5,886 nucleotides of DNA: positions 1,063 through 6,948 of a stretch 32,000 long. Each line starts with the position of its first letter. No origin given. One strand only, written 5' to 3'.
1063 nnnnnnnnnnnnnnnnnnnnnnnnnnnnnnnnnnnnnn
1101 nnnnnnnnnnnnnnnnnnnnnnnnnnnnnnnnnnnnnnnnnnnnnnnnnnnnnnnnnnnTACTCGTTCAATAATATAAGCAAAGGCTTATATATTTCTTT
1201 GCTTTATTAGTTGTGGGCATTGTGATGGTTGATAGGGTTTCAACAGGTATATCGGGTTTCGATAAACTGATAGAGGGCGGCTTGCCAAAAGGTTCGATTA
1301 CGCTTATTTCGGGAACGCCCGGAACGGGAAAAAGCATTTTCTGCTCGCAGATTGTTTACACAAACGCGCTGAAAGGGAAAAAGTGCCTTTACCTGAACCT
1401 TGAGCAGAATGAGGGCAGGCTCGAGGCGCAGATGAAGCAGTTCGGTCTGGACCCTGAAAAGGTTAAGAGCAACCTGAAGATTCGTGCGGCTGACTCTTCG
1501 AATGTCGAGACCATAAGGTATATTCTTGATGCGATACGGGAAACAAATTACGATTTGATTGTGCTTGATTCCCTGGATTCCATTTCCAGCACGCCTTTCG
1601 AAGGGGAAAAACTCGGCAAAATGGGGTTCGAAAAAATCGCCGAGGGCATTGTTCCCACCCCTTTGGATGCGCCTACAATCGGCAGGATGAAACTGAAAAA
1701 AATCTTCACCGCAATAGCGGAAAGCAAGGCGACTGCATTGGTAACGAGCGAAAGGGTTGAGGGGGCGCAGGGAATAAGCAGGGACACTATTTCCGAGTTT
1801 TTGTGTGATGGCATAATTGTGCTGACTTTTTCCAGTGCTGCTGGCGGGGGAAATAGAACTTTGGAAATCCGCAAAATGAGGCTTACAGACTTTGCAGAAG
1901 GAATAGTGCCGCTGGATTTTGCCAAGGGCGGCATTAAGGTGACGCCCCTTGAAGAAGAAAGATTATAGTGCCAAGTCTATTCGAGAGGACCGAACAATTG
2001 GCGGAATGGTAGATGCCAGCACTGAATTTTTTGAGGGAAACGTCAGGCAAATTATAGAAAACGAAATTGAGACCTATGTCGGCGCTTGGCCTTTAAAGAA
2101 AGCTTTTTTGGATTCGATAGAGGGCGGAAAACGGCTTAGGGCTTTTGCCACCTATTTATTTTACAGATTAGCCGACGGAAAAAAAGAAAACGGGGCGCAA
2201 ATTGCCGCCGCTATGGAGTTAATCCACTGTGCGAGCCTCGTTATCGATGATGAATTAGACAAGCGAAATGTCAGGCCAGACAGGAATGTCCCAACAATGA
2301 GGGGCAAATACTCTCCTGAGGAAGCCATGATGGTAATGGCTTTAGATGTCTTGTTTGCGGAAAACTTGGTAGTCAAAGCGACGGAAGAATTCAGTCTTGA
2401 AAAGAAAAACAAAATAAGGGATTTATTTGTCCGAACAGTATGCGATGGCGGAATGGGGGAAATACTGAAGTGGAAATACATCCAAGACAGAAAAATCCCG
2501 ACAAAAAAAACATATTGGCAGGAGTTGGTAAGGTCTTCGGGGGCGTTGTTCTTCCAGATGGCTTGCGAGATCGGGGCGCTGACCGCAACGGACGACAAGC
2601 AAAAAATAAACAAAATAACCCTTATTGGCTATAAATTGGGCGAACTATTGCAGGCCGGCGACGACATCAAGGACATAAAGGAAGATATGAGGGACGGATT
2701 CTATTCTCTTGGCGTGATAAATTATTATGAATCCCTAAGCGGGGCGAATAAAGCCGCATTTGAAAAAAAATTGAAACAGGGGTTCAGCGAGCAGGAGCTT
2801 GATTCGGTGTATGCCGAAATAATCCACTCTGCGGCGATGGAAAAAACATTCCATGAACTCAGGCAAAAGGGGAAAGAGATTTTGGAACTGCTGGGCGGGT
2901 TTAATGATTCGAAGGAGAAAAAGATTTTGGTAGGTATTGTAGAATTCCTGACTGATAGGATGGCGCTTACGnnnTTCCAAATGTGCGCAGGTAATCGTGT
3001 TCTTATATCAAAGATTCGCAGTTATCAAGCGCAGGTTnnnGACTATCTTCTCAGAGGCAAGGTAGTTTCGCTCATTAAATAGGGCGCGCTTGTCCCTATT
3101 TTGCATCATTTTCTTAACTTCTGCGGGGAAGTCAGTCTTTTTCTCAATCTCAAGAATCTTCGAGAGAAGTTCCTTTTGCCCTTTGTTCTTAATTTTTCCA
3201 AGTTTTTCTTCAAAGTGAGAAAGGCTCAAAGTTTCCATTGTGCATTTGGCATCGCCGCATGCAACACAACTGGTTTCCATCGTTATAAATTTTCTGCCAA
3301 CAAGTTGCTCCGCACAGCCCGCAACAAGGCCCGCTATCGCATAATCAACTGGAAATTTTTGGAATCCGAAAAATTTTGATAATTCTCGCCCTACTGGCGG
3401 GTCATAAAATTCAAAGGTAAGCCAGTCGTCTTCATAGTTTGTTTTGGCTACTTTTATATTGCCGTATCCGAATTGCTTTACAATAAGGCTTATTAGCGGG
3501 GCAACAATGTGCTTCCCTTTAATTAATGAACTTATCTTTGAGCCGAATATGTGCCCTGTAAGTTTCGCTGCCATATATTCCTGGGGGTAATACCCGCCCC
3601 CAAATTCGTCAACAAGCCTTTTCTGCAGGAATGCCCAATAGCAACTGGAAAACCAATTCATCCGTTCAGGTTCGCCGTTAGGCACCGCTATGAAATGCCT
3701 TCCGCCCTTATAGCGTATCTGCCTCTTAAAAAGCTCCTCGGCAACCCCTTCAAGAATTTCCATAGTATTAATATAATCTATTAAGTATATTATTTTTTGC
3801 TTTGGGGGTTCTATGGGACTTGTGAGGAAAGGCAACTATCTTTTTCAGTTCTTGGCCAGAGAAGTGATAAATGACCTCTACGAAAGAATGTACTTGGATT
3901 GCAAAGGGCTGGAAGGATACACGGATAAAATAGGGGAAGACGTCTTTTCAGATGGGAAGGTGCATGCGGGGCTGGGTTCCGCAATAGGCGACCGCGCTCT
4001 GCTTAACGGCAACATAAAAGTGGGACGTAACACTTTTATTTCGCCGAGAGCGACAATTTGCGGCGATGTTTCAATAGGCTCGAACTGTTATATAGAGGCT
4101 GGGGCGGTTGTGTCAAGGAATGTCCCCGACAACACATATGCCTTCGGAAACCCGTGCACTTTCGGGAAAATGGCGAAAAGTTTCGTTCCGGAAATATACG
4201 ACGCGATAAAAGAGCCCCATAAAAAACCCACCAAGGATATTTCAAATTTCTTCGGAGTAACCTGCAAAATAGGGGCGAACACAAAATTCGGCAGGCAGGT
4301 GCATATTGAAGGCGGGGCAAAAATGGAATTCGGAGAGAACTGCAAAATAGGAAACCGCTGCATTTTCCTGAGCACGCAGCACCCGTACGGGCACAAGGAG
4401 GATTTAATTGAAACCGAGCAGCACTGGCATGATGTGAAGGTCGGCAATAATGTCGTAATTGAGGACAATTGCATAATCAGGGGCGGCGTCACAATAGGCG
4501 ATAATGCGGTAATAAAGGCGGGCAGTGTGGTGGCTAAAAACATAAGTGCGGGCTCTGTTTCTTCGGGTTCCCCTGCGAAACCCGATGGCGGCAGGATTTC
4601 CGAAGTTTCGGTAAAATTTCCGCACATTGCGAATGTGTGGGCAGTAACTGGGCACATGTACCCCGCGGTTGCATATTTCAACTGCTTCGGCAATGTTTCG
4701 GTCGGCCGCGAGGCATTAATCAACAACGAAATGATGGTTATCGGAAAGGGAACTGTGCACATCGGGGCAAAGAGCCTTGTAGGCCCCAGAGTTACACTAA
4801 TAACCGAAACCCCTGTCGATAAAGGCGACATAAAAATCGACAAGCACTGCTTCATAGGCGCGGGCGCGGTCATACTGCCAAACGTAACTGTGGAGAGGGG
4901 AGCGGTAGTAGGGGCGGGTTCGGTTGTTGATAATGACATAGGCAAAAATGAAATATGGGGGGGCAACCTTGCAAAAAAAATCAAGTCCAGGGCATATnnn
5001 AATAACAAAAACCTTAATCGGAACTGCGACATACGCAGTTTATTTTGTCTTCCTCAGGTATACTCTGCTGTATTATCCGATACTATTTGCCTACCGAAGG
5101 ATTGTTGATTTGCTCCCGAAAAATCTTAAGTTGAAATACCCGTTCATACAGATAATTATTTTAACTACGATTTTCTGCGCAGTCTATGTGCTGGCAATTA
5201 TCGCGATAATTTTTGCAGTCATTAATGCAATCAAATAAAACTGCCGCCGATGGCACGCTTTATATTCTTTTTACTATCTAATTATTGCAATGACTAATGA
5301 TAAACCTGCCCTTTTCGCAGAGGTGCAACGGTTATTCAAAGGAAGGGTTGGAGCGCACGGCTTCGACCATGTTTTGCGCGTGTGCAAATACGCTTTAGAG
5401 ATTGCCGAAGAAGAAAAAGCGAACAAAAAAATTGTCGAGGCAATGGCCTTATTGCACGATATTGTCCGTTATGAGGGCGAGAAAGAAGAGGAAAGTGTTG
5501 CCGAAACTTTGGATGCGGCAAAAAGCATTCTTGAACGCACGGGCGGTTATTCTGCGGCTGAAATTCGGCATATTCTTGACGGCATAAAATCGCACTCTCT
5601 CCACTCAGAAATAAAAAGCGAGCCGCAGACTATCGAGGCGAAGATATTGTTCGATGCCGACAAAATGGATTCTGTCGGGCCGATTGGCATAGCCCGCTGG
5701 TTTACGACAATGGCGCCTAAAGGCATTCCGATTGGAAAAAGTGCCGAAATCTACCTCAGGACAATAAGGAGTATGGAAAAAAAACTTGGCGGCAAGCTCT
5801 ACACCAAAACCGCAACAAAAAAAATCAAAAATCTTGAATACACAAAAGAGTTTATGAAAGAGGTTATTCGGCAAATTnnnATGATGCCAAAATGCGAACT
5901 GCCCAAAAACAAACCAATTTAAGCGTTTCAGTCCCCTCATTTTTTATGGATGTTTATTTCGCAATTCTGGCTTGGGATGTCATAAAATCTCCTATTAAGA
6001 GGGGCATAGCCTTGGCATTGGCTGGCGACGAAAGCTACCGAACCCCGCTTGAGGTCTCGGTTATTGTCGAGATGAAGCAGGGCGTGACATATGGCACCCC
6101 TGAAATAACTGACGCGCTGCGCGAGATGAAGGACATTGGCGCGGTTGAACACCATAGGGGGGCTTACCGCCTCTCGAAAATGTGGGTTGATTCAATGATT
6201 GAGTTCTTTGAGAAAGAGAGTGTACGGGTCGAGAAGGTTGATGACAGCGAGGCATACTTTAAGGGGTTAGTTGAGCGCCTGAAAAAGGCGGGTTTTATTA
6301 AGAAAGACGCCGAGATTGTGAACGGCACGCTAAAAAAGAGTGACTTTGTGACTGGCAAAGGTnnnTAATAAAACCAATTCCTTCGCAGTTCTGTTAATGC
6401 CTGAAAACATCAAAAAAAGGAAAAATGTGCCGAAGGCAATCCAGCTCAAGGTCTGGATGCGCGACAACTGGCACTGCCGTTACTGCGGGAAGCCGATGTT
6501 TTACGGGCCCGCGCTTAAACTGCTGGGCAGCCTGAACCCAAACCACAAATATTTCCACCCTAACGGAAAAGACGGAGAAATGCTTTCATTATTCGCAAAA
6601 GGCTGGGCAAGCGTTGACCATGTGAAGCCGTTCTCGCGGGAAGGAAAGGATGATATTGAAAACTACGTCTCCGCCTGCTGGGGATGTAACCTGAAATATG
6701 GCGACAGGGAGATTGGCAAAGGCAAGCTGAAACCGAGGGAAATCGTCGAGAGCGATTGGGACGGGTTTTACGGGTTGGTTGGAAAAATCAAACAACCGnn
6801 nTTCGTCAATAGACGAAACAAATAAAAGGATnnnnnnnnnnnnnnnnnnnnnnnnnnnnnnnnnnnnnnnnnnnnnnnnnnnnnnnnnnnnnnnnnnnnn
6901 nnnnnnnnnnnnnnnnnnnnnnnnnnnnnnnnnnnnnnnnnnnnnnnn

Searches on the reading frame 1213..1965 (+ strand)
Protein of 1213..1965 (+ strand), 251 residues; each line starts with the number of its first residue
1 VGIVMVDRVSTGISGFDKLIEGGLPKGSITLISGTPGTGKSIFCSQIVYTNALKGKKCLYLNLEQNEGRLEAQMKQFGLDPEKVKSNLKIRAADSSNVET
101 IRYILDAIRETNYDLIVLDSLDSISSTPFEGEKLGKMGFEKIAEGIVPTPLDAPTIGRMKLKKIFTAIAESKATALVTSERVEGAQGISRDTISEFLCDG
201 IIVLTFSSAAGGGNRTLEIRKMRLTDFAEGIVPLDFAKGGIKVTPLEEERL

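Call 53: search_protein_families(library=pfam, proteins=[window:1213-1965:+], max_evalue=0.01)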
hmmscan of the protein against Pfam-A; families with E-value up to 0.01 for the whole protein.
window:1213-1965:+ (251 aa): 12 families
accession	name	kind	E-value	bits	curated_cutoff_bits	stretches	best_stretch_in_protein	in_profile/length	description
PF06745.19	ATPase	-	3.2e-45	154.8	26.6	2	9-124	1-131/231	KaiC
PF13481.12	AAA_25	-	9.9e-12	45.3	27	1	7-124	13-155/195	AAA domain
PF08423.17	Rad51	-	1.9e-10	40.9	22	1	8-131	7-140/244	Rad51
PF03796.21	DnaB_C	-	2.1e-06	27.8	27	1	9-72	2-65/255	DnaB-like helicase C terminal domain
PF00154.27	RecA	-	3.1e-05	24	27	1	5-126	29-144/262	recA bacterial DNA recombination protein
PF24883.2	NPHP3_N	-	0.00043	20.9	24.8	1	27-66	22-61/164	Nephrocystin 3, N-terminal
PF13173.12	AAA_14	-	0.00059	20.3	27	1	28-74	3-48/129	AAA domain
PF20720.3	nSTAND3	-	0.00098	19.3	27.2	1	27-76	17-67/155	Novel STAND NTPase 3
PF12846.13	AAA_10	-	0.0012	18.4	27.5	1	20-70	14-64/362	AAA-like domain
PF13479.12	AAA_24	-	0.0013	19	27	1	31-125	6-77/195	AAA domain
PF00004.35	AAA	-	0.0021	18.9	21.2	1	31-128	2-73/131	ATPase family associated with various cellular activities (AAA)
PF13401.12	AAA_22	-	0.0021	18.8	27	1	28-126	6-98/130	AAA domain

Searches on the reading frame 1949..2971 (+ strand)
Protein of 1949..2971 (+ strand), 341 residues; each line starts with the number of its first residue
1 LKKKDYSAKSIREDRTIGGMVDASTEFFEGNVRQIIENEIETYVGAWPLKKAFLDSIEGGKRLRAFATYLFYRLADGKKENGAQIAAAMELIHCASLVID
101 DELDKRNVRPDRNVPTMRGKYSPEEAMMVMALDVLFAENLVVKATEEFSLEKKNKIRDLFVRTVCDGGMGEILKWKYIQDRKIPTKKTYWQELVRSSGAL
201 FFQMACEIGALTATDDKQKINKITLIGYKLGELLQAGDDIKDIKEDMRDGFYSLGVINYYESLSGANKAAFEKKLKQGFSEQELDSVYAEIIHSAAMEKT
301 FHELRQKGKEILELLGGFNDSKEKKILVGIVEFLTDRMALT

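Call 53: search_protein_families(library=pfam, proteins=[window:1949-2971:+], max_evalue=0.01)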
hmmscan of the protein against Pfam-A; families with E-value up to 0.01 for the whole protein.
window:1949-2971:+ (341 aa): 1 family
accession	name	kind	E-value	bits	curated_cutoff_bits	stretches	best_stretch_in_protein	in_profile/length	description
PF00348.22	polyprenyl_synt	-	1.3e-23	84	27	1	51-289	6-249/251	Polyprenyl synthetase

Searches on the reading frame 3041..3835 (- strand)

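Call 53: search_protein_families(library=pfam, proteins=[window:3041-3835:-], max_evalue=0.01)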
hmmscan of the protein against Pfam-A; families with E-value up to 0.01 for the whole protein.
window:3041-3835:- (265 aa): 1 family
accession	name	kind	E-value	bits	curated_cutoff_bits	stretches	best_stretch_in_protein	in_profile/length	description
PF02830.23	V4R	-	1.8e-08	34.7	31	1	162-201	20-59/62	V4R domain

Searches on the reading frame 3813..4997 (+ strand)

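Call 53: search_protein_families(library=pfam, proteins=[window:3813-4997:+], max_evalue=0.01)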
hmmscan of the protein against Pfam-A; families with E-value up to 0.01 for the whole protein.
window:3813-4997:+ (395 aa): 5 families
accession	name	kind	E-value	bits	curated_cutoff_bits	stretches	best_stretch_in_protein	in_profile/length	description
PF00132.30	Hexapep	-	1.1e-31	107.6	27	3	207-241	1-35/36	Bacterial transferase hexapeptide (six repeats)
PF25084.1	LbH_EIF2B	-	4.4e-14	52.8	54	1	150-246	15-99/105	EIF2B subunit epsilon LbH domain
PF14602.12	Hexapep_2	-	3.8e-12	46.1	27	3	340-373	2-33/34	Hexapeptide repeat of succinyl-transferase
PF21711.3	DCTN5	-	2.6e-05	24.4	40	0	198-243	98-143/182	Dynactin subunit 5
PF25087.1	GMPPB_C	-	0.0056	16.8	39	0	151-243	11-98/110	GMPPB C-terminal domain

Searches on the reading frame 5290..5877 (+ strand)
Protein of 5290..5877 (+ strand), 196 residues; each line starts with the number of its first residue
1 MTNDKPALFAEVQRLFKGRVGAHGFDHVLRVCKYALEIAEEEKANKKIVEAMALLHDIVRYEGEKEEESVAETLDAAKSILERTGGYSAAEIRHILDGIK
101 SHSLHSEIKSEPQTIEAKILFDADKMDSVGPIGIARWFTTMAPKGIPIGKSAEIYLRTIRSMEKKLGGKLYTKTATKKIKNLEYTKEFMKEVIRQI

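Call 53: search_protein_families(library=pfam, proteins=[window:5290-5877:+], max_evalue=0.01)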
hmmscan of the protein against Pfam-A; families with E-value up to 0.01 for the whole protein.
window:5290-5877:+ (196 aa): 2 families
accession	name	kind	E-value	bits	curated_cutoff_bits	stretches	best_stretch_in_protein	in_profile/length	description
PF01966.28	HD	-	3.6e-13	50.3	22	1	25-127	2-114/116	HD domain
PF13023.12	HD_3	-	0.0045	17.4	22.5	0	26-127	25-126/165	HD domain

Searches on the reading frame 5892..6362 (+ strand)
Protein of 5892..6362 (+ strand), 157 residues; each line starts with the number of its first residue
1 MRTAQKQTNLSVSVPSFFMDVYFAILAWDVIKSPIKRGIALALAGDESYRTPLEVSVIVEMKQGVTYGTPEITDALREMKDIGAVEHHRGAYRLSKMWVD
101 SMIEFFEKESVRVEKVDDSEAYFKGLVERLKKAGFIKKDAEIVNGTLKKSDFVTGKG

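Call 53: search_protein_families(library=pfam, proteins=[window:5892-6362:+], max_evalue=0.01)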
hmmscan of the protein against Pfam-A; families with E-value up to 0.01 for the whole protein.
window:5892-6362:+ (157 aa): 1 family
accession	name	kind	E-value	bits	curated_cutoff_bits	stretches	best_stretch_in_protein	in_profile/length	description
PF02980.22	FokI_dom_2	-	0.0047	17.5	25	1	96-150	51-108/136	FokI, recognition domain, subdomain 2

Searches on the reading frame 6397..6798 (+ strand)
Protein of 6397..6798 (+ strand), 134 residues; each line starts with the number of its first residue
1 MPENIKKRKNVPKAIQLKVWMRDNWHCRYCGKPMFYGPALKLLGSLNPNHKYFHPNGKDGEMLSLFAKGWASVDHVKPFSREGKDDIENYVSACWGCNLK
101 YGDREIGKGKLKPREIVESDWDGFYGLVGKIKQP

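Call 53: search_protein_families(library=pfam, proteins=[window:6397-6798:+], max_evalue=0.01)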
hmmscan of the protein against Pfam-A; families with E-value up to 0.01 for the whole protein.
window:6397-6798:+ (134 aa): 2 families
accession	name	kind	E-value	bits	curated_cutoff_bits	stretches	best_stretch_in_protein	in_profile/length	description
PF01844.29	HNH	-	1.1e-10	41.9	21.4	1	72-104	15-47/47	HNH endonuclease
PF14279.12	HNH_5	-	6e-05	23.3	27.5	1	71-104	13-46/56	HNH endonuclease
